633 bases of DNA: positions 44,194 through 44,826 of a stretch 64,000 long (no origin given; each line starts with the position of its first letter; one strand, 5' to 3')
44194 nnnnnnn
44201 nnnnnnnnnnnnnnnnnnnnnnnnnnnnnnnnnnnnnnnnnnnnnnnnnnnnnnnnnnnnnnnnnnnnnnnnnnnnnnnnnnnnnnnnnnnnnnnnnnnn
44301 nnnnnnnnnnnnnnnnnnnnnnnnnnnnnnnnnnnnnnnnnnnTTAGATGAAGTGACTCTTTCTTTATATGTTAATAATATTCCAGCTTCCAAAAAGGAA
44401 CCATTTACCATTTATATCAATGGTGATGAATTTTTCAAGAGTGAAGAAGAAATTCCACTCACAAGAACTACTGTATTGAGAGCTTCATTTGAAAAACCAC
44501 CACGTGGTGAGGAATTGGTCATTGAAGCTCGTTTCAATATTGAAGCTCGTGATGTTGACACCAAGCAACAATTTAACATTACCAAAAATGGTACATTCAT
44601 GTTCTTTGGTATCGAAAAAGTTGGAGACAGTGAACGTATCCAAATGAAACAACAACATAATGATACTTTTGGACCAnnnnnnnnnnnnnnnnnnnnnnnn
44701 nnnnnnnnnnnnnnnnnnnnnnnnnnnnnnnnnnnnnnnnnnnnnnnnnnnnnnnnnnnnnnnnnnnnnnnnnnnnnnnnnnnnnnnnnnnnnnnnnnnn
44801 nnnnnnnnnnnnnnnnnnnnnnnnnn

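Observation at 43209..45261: Tandem gene pair sharing a ~95-aa repeated domain I do not recognise (4 copies), the second gene ending in a SHOCT-like tail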

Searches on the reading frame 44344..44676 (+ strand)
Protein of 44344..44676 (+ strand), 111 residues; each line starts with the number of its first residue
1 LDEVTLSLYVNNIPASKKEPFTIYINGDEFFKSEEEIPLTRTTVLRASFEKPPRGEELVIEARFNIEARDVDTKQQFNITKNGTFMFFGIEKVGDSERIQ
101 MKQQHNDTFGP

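Call 24: predict_structure(alignment_id=A2)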
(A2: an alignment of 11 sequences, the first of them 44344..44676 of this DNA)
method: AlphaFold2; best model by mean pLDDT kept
length: 111 residues; sequences in the alignment: 11
mean_pLDDT: 92.1   pTM: 0.81
mean pLDDT of the five models: 92.1, 91.4, 90.1, 90.0, 89.4
residues with pLDDT >= 90: 86; 70-90: 23; 50-70: 2; < 50: 0
segments of 3 or more residues with pLDDT < 50: none
pLDDT, mean of each block of 10 residues (from residue 1): 90 94 96 94 94 93 93 94 94 85 89 58
secondary structure, 60 per line:
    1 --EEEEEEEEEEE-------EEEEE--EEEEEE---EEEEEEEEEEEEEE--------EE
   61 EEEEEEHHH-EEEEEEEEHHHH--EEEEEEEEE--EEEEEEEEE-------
elements in order: E3-13 E21-25 E28-33 E37-50 E59-66 E71-78 H79-82 E85-93 E96-104
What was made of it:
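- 44344..44685 (+): Beta-sandwich domain 3 (aa 317-430). AlphaFold2 gives pLDDT 92.1 and pTM 0.81, with eight strands (call 24).
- AlphaFold2 pLDDT is 92.1 for repeat 3 (call 24). The N-x-T motif sits at a predicted short helix cap (H79-82, call 24) and is D-L-T in repeats 1 and 2.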

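Call 28: search_protein_representatives(alignment_id=A2)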
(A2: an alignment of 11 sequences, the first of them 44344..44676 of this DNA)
Query: 11 sequences, 111 profile positions. Proteins with E-value up to 0.001 (for the whole library): 92; up to 1e-10: 58; up to 1e-30: 15. The best 92 are listed.
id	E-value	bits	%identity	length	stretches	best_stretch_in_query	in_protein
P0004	2.1e-70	249.8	-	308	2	2-110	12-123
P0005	1.0e-58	212.2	-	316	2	2-107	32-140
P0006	3.0e-52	191.4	-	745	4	3-107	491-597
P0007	1.2e-50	186.3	-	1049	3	5-109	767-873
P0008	4.9e-50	184.3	-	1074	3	5-108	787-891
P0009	1.3e-46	173.3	-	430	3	2-107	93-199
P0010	3.7e-44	165.4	-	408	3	2-104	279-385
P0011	1.4e-39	150.7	-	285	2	4-109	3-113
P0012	1.5e-36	140.9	-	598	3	2-102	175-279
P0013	2.7e-36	140.0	-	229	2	3-106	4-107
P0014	9.7e-35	135.0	-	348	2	4-109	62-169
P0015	3.4e-34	133.3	-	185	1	2-110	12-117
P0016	1.1e-33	131.6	-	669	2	2-109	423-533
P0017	1.1e-32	128.4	-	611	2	2-110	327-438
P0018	3.0e-31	123.8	-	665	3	4-108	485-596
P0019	1.4e-29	118.5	-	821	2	3-107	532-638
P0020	5.8e-29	116.4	-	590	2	3-108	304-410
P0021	6.5e-29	116.3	-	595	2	6-108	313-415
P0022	1.2e-28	115.5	-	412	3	4-104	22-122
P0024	3.8e-28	113.8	-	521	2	3-109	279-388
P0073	1.1e-07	48.0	-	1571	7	17-35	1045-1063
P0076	3.7e-07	46.2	-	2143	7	45-96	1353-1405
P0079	4.8e-06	42.7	-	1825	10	37-85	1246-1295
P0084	6.9e-06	42.2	-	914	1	4-109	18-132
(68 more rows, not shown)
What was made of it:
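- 92 representatives have E<1e-3 among 1.84e9 proteins (call 28).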

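Call 31: search_protein_families(library=pfam, max_evalue=0.01, proteins=[P0006, P0007, P0010, P0012, P0016, P0017, P0018, P0020, P0022, P0009])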
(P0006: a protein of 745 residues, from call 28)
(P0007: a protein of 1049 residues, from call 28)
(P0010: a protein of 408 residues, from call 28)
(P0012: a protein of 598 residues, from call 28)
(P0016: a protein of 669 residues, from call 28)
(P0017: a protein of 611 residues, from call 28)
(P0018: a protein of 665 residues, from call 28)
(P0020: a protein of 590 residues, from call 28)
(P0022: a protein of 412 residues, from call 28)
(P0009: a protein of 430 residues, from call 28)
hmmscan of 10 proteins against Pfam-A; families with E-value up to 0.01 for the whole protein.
P0006 (745 aa): 0 families

P0007 (1049 aa): 7 families
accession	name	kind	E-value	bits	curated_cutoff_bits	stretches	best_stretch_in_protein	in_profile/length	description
PF09851.14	SHOCT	-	4.8e-50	166.5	27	6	517-543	1-27/28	Short C-terminal domain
PF08044.16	DUF1707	-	1.8e-16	60.4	27.6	0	276-309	7-40/53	DUF1707 SHOCT-like domain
PF09693.15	Phage_XkdX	-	1.9e-12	47.4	23.5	0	515-537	11-33/40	Phage uncharacterised protein (Phage_XkdX)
PF12763.14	EH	-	1.1e-05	25.8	22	0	266-333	30-98/101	EH domain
PF05120.17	GvpG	-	2.4e-05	24.9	30.6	0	446-474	34-62/67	Gas vesicle protein G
PF06464.16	DMAP_binding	-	0.00036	21.8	27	0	226-317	11-102/111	DMAP1-binding Domain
PF13833.12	EF-hand_8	-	0.00043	20.4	28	0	1012-1039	19-47/54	EF-hand domain pair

P0010 (408 aa): 0 families

P0012 (598 aa): 1 family
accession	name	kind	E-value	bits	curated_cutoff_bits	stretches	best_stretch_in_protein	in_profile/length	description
PF00168.36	C2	-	4.2e-10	40.2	22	1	4-94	3-104/104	C2 domain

P0016 (669 aa): 4 families
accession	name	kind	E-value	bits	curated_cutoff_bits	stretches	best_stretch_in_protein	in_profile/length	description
PF09851.14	SHOCT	-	1.5e-21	75.9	27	3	311-338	1-28/28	Short C-terminal domain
PF05120.17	GvpG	-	1.1e-05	25.9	30.6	1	303-338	27-62/67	Gas vesicle protein G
PF08044.16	DUF1707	-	0.0005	20.5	27.6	0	374-399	12-37/53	DUF1707 SHOCT-like domain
PF20612.3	SHOCT_2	-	0.0013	19.3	24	0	377-393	19-35/53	SHOCT domain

P0017 (611 aa): 3 families
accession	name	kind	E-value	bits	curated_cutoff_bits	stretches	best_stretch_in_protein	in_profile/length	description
PF09851.14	SHOCT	-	1e-26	92.3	27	3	220-247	1-28/28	Short C-terminal domain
PF08044.16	DUF1707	-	9.5e-08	32.4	27.6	0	222-247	12-37/53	DUF1707 SHOCT-like domain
PF05120.17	GvpG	-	0.00095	19.7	30.6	0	217-247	32-62/67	Gas vesicle protein G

P0018 (665 aa): 1 family
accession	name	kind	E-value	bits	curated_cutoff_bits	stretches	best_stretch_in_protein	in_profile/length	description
PF09851.14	SHOCT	-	1.4e-05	25.1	27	1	640-664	4-28/28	Short C-terminal domain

P0020 (590 aa): 9 families
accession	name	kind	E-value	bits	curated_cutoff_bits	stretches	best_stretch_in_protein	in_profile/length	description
PF09851.14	SHOCT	-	3.3e-29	100.2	27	4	562-588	2-28/28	Short C-terminal domain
PF08044.16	DUF1707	-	1.5e-08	34.9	27.6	0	232-263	6-37/53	DUF1707 SHOCT-like domain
PF09693.15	Phage_XkdX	-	1.4e-07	31.9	23.5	0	187-203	17-33/40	Phage uncharacterised protein (Phage_XkdX)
PF05120.17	GvpG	-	1.8e-07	31.6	30.6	0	236-264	35-63/67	Gas vesicle protein G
PF06464.16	DMAP_binding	-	7.3e-05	24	27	0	229-313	4-94/111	DMAP1-binding Domain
PF15814.10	FAM199X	-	0.0012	18.5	27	1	10-98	169-257/320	Protein family FAM199X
PF21006.2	NHase_beta_N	-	0.0023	18.4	21.5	0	244-272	80-108/115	Nitrile hydratase beta subunit, N-terminal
PF14713.11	DUF4464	-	0.0059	16.6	27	0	235-307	31-103/230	Domain of unknown function (DUF4464)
PF09655.15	Nitr_red_assoc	-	0.0088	16.9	25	0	116-192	48-123/144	Conserved nitrate reductase-associated protein (Nitr_red_assoc)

P0022 (412 aa): 0 families

P0009 (430 aa): 1 family
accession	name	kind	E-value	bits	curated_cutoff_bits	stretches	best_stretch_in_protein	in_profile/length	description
PF09851.14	SHOCT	-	1.4e-09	37.9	27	1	403-428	3-28/28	Short C-terminal domain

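Call 32: list_cluster_members(proteins=[P0006, P0007, P0008, P0010, P0012, P0016, P0017, P0020, P0022, P0009])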
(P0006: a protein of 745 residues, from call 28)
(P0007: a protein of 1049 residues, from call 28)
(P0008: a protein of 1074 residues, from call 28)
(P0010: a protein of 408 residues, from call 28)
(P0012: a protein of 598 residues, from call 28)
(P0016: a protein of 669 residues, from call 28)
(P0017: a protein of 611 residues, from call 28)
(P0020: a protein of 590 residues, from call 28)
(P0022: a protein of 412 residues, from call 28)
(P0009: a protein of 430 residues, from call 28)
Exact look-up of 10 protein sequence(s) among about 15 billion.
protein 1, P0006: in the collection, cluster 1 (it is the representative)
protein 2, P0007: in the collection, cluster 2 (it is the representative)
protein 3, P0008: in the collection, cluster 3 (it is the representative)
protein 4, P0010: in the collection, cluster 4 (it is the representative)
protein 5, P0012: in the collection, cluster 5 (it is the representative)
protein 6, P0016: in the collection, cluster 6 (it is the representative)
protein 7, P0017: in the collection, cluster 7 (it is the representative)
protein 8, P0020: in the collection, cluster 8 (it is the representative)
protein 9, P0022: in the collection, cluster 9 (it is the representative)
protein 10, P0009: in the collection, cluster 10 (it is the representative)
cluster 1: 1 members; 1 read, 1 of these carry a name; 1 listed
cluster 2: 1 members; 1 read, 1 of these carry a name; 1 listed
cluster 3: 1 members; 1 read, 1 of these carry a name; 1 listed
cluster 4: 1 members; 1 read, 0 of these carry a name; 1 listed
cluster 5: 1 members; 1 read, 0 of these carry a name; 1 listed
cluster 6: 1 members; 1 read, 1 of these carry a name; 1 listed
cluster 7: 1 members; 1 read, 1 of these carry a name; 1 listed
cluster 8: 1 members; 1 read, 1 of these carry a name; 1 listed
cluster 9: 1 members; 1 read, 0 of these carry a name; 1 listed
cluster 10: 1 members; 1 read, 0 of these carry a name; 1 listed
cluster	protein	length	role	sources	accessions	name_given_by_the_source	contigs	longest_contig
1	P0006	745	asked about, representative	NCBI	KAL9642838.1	hypothetical protein ABK040_015809 [Willaertia magna]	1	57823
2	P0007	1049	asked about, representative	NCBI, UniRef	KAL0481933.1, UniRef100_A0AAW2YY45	hypothetical protein AKO1_011358 [Acrasis kona] | SHOCT domain-containing protein n=1 Tax=Acrasis kona TaxID=1008807 RepID=A0AAW2YY45_9EUKA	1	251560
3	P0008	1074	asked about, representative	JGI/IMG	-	hypothetical protein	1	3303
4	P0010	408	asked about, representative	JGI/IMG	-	-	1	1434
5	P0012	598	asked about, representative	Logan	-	-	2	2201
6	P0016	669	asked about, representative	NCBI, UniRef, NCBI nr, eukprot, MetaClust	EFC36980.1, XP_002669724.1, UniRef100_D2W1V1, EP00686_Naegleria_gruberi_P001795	hypothetical protein NAEGRDRAFT_82045 [Naegleria gruberi] | SHOCT domain-containing protein n=1 Tax=Naegleria gruberi TaxID=5762 RepID=D2W1V1_NAEGR | uncharacterized protein NAEGRDRAFT_82045 [Naegleria gruberi]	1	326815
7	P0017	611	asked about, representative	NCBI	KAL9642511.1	hypothetical protein ABK040_011078 [Willaertia magna]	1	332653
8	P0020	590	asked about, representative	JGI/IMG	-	hypothetical protein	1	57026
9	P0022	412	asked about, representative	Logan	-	-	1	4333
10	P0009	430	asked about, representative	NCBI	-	-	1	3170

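Call 40: search_protein_families(library=pfam, alignment_id=A2, max_evalue=10)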
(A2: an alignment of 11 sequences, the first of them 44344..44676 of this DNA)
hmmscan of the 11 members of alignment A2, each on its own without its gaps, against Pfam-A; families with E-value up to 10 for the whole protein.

A. member 1, window:44344-44676:+ (111 aa): 0 families

B. families by the number of members that match (of 11 scanned): 4 families
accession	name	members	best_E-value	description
PF25523.1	Ig_RIMBP2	1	0.0082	RIMBP2-like, immunoglobulin-like domain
PF09627.16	PrgU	1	0.066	PrgU-like protein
PF00712.24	DNA_pol3_beta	1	0.066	DNA polymerase III beta subunit, N-terminal domain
PF01336.31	tRNA_anti-codon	1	0.096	OB-fold nucleic acid binding domain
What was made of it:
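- On Named beta-sandwich families (Ig I-set/Big, CARDB, C2, transthyretin, CBM41, DUF4352): No Pfam-A family reaches E<0.008 for any of the 11 repeats, and none hits more than one repeat (call 40).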

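Call 41: search_solved_structures(query=A2, max_evalue=10)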
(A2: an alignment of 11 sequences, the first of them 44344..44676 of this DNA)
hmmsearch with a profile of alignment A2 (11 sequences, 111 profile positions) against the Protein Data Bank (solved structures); distinct sequences matched with E-value up to 10: 2.
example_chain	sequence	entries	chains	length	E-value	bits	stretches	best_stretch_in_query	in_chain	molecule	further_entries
7ane_r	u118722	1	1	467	0.22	14.7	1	3-37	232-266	mS29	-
2gmq_A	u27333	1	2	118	0.25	14.6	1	44-96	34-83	Hypothetical protein EF0006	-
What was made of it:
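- On Named beta-sandwich families (Ig I-set/Big, CARDB, C2, transthyretin, CBM41, DUF4352): The PDB profile search gives at best E=0.22 (call 41).
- There is no Pfam or PDB sequence match for the sandwich (calls 40, 41).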

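Call 43: fold_search(model_id=the predicted structure, library=pdb)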
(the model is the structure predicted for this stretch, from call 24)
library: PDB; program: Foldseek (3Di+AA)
matches with E <= 10: 1178; with E <= 0.001: 0
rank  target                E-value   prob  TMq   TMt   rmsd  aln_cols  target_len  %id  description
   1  8jkv_A                8.4e-03  1.00  0.53  0.15   5.4       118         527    8  membrane proteins (released 2024-05-22)
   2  8vly_A                9.4e-03  1.00  0.51  0.15   5.7       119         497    9  Cryo-EM structure of human HGSNAT in transition state (released 2024-06-26)
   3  4qqq                  6.6e-02  0.63  0.31  0.12   9.4       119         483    9  Crystal structure of pneumolysin from Streptococcus pneumoniae, in complex with mannose as a component of cell membrane (released 2015-07-22)
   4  3idu_A                1.0e-01  0.63  0.31  0.30  12.2       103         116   11  Crystal Structure of the CARDB domain of the PF1109 protein in complex with di-metal ions from Pyrococcus furiosus, No (released 2009-08-04)
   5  3idu_B                1.2e-01  0.80  0.33  0.33  12.4       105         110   10  Crystal Structure of the CARDB domain of the PF1109 protein in complex with di-metal ions from Pyrococcus furiosus, No (released 2009-08-04)
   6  2kl6_MODEL_1_A        1.6e-01  0.57  0.31  0.32  11.5       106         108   10  Solution NMR structure of the CARDB domain of PF1109 from Pyrococcus furiosus. Northeast Structural Genomics C (released 2009-08-25)
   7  8b5l_q                1.7e-01  0.23  0.29  0.23  16.8       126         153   16  Cryo-EM structure of ribosome-Sec61-TRAP (TRanslocon Associated Protein) translocon complex (released 2023-03-01)
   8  6tyb_C                2.2e-01  0.28  0.28  0.21  16.4       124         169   11  Isolation and Structure of an Antibody that Fully Neutralizes Isolate SIVmac239 Reveals Functional Similarity of SIV a (released 2019-10-02)
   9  8btk_TA               2.3e-01  0.41  0.32  0.23   9.6       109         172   16  Structure of the TRAP complex with the Sec translocon and a translating ribosome (released 2023-05-24)
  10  6jmp                  2.5e-01  0.66  0.42  0.13   8.4       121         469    9  Crystal Structure of a Non-hemolytic Pneumolysin from Streptococcus pneumoniae strain ST306 (released 2020-09-09)
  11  8b6l_E                2.5e-01  0.20  0.28  0.22  13.0       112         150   19  Subtomogram average of the human Sec61-TRAP-OSTA-translocon (released 2022-12-07)
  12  5cr6                  2.7e-01  0.35  0.32  0.12  10.3       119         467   10  Structure of pneumolysin at 1.98 A resolution (released 2015-09-16)
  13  5gni_B                2.8e-01  0.21  0.30  0.20  21.3       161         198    9  The crystal structure of PECAM-1 IgL1-2 trans-homophilic dimer (released 2016-12-21)
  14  3ufi                  3.0e-01  0.33  0.33  0.17  10.9       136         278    8  Crystal structure of a putative cell adhesion protein (BACOVA_04980) from Bacteroides ovatus ATCC 8483 at 2.18 A resolut (released 2011-12-14)
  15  4oia_B                3.2e-01  0.57  0.40  0.16  12.3        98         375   15  Crystal Structure of ICAM-5 D1-D4 ectodomain fragment, Space Group P4322 (released 2014-07-16)
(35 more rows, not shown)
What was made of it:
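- On Named beta-sandwich families (Ig I-set/Big, CARDB, C2, transthyretin, CBM41, DUF4352): Foldseek PDB best is E=8e-3 with TM 0.53 (call 43).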

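Call 44: list_cluster_members(proteins=[P0004, P0005, P0011, P0013, P0014, P0015, P0018, P0019, P0021, P0024])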
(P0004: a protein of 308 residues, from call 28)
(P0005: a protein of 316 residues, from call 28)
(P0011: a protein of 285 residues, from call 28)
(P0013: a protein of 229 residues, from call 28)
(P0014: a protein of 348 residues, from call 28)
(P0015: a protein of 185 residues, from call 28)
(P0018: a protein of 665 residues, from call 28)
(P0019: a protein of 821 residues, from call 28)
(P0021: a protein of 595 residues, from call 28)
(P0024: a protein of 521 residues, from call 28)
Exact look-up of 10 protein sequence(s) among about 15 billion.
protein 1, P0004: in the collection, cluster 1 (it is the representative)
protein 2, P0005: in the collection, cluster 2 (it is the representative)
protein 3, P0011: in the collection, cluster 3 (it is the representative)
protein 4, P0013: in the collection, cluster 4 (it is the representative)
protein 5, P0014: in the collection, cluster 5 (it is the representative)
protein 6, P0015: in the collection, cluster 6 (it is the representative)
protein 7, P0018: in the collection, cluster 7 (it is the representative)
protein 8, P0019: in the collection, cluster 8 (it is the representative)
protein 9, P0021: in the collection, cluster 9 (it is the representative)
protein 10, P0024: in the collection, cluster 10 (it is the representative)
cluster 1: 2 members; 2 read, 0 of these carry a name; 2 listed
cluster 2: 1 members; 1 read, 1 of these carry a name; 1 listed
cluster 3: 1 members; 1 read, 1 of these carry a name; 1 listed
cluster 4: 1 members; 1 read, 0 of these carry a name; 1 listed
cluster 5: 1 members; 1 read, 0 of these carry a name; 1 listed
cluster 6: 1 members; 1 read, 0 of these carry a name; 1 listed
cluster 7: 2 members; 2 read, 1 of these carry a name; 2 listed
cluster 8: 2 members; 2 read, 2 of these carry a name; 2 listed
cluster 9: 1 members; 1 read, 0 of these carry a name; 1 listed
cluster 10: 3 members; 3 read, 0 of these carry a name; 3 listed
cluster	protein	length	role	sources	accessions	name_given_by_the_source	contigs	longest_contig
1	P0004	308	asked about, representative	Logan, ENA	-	-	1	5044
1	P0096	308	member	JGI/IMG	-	-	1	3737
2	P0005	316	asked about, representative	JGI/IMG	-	hypothetical protein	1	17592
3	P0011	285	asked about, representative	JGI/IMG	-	hypothetical protein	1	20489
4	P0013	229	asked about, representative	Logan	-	-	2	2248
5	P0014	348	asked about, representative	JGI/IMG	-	-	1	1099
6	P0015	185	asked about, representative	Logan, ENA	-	-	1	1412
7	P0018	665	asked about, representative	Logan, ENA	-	-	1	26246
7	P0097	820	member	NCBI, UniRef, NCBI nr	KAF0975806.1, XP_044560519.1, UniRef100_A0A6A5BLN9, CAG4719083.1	hypothetical protein FDP41_005133 [Naegleria fowleri] | SHOCT domain-containing protein n=1 Tax=Naegleria fowleri TaxID=5763 ... | uncharacterized protein FDP41_005133 [Naegleria fowleri]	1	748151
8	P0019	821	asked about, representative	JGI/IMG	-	hypothetical protein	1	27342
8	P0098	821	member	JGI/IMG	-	hypothetical protein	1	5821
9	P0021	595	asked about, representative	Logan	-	-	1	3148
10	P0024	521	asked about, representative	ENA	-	-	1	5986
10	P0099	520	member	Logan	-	-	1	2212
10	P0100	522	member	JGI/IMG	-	-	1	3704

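Call 49: find_encoding_contigs(protein=P0015, flank=2000, max_places=5)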
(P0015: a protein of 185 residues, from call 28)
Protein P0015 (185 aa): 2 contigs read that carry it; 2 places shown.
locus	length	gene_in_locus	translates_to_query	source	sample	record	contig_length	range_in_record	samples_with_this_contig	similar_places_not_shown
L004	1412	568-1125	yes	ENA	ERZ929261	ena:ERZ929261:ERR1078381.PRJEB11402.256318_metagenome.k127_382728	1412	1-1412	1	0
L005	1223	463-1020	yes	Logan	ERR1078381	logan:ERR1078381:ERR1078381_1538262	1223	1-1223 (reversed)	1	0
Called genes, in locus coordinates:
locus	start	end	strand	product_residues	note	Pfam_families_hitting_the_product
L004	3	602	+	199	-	?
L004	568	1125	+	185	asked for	PF09851:SHOCT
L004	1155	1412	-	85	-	?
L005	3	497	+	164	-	?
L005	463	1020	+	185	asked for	PF09851:SHOCT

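Call 59: search_protein_families(library=pfam, alignment_id=A6, max_evalue=0.001)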
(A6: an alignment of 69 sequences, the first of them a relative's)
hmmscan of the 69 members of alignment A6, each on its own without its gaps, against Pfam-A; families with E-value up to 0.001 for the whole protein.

A. member 1, P0004 (308 aa): 1 family
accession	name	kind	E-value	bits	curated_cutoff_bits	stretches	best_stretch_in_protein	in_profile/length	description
PF09851.14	SHOCT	-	1.6e-08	34.5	27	1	281-306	3-28/28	Short C-terminal domain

B. families by the number of members that match (of 69 scanned): 11 families
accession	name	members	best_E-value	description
PF09851.14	SHOCT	30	1.2e-51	Short C-terminal domain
PF05120.17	GvpG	12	8.5e-09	Gas vesicle protein G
PF08044.16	DUF1707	8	1.8e-16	DUF1707 SHOCT-like domain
PF06464.16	DMAP_binding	6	1.8e-06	DMAP1-binding Domain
PF09693.15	Phage_XkdX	4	1.9e-12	Phage uncharacterised protein (Phage_XkdX)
PF20612.3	SHOCT_2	2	0.00012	SHOCT domain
PF00168.36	C2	1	4.2e-10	C2 domain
PF21006.2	NHase_beta_N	1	1.3e-07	Nitrile hydratase beta subunit, N-terminal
PF12763.14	EH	1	1.1e-05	EH domain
PF18708.6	MapZ_C2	1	1.1e-05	MapZ extracellular C-terminal domain 2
PF13833.12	EF-hand_8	1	0.00043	EF-hand domain pair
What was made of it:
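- The only other confident partner is one C2 domain (calls 31, 59).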

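Call 63: find_encoding_contigs(protein=P0012, flank=2000, max_places=3)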
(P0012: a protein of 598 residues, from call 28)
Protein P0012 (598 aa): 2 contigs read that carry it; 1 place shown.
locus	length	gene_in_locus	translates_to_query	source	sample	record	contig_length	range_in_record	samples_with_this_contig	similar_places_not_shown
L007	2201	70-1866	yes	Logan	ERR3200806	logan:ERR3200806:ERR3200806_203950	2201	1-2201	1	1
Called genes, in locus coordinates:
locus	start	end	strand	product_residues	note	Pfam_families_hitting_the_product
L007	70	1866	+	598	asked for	PF00168:C2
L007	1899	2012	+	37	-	-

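Call 64: find_encoding_contigs(protein=P0084, flank=2000, max_places=3)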
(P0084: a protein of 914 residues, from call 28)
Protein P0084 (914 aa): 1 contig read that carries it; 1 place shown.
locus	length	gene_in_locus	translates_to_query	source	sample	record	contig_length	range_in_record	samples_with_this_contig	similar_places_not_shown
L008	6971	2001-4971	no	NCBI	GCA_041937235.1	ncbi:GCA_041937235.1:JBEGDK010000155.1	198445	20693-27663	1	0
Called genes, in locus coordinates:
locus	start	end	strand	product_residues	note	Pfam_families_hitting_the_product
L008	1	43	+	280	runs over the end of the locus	-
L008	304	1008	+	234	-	PF00168:C2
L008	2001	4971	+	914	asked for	PF05120:GvpG (faint), PF08044:DUF1707 (faint), PF09693:Phage_XkdX (faint), PF20612:SHOCT_2 (faint), PF09851:SHOCT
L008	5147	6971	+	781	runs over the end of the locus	PF00753:Lactamase_B, PF13483:Lactamase_B_3 (faint), PF16661:Lactamase_B_6, PF23023:Anti-Pycsar_Apyc1, PF12706:Lactamase_B_2, PF10996:Beta-Casp, PF07521:RMMBL, PF11718:CPSF73-100_C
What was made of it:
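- On Heterolobosean sandwich+SHOCT family (unnamed; defined here): All named hits are Naegleria, Willaertia or Acrasis (calls 32, 44, 64).
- The named ones are N. gruberi, N. fowleri, Willaertia and Acrasis (calls 32, 44, 64).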

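Call 70: search_protein_families(library=pfam, max_evalue=0.01, proteins=[P0076, P0079, P0073])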
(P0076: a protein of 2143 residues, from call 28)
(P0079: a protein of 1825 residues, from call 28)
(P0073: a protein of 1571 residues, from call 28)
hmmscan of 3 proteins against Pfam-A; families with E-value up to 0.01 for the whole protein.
P0076 (2143 aa): 10 families
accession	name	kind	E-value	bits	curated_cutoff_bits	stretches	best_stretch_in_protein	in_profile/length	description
PF07679.22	I-set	-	7.9e-15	55.1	23.7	0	1770-1822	43-88/90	Immunoglobulin I-set domain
PF11625.14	DUF3253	-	3.7e-11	43.5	22.1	0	1895-1928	46-79/81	Protein of unknown function (DUF3253)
PF17957.7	Big_7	-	9.8e-10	39.4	24.1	1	793-848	1-59/70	Bacterial Ig domain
PF14173.11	ComGG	-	1.7e-08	35.2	25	0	1250-1310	30-91/95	ComG operon protein 7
PF12866.13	DUF3823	-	7.7e-06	26.5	27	0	1121-1158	7-44/90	Protein of unknown function (DUF3823) N-terminal domain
PF03370.18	CBM_21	-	2e-05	25.2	28.9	0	1400-1422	22-44/113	Carbohydrate/starch-binding module (family 21)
PF19822.4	DUF6304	-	0.0001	22.6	35.8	0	1656-1696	25-63/156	Family of unknown function (DUF6304)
PF07433.17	DUF1513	-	0.00041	19.9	27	0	1219-1277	230-284/304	Protein of unknown function (DUF1513)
PF10633.15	NPCBM_assoc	-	0.0011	19.5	24.4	0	1802-1828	6-32/78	NPCBM-associated, NEW3 domain of alpha-galactosidase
PF18023.7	FKBP_N_2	-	0.0026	18.3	27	0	1360-1389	61-90/112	BDBT FKBP like N-terminal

P0079 (1825 aa): 5 families
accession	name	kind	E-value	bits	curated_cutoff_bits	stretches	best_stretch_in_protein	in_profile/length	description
PF07679.22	I-set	-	1.9e-05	25.1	23.7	0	352-384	53-86/90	Immunoglobulin I-set domain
PF17957.7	Big_7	-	2.8e-05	25.1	24.1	0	773-826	1-57/70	Bacterial Ig domain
PF23039.2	TMEM132_3rd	-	0.00047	20.2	27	0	1401-1445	47-91/147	TMEM132 cohesin-like domain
PF13505.12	OMP_b-brl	-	0.0012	19.4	28.7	1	8-243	2-155/175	Outer membrane protein beta-barrel domain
PF22486.2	MATH_2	-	0.0071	17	32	0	1085-1148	3-69/136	MATH domain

P0073 (1571 aa): 6 families
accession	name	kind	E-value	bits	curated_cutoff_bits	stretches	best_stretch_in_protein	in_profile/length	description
PF02834.22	LigT_PEase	-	3.3e-18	66.1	23.3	0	755-777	60-83/87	LigT like Phosphoesterase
PF25070.2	DUF7794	-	3.3e-14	53.4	32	0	766-829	116-180/271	Domain of unknown function (DUF7794)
PF13563.12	2_5_RNA_ligase2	-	2.7e-12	47.4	27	0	656-677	48-69/152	2'-5' RNA ligase superfamily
PF09312.16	SurA_N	-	1.9e-07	31.7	30.8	0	387-414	57-84/118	SurA N-terminal domain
PF23624.1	ORF68_C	-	5.6e-07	30.3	27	0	766-817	30-81/121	ORF68-like, C-terminal domain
PF18697.7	MLVIN_C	-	0.00011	22.2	29.2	0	1138-1154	28-44/56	Murine leukemia virus (MLV) integrase (IN) C-terminal domain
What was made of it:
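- The bacterial hits are summed weak partial matches to I-set/Big_7-type repeats (call 70).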
